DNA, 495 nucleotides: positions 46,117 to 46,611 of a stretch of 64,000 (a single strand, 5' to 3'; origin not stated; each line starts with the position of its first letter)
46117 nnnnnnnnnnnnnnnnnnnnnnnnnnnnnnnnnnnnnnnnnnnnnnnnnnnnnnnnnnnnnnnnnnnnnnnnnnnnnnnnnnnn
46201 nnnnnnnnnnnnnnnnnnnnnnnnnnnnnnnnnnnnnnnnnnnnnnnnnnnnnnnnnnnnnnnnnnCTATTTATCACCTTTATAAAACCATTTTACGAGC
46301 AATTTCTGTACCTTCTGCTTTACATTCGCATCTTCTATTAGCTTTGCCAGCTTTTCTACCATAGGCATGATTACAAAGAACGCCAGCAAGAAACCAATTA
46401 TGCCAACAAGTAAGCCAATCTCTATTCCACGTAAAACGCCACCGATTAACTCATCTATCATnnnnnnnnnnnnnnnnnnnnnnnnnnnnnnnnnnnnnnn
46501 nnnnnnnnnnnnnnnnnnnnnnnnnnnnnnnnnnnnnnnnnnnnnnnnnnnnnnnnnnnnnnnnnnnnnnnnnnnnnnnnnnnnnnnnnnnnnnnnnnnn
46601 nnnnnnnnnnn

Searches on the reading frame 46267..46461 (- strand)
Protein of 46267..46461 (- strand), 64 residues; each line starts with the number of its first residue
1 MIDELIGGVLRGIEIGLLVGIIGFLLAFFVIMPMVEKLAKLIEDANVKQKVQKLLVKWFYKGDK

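Call 63: search_protein_families(library=pfam, max_evalue=0.01, proteins=[window:46267-46461:-])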
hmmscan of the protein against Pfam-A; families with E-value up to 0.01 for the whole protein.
window:46267-46461:- (64 aa): 1 family
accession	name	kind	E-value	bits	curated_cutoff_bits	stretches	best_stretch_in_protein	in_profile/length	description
PF09490.15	CbtA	-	0.0026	18.1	30.7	1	9-49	5-44/239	Probable cobalt transporter subunit (CbtA)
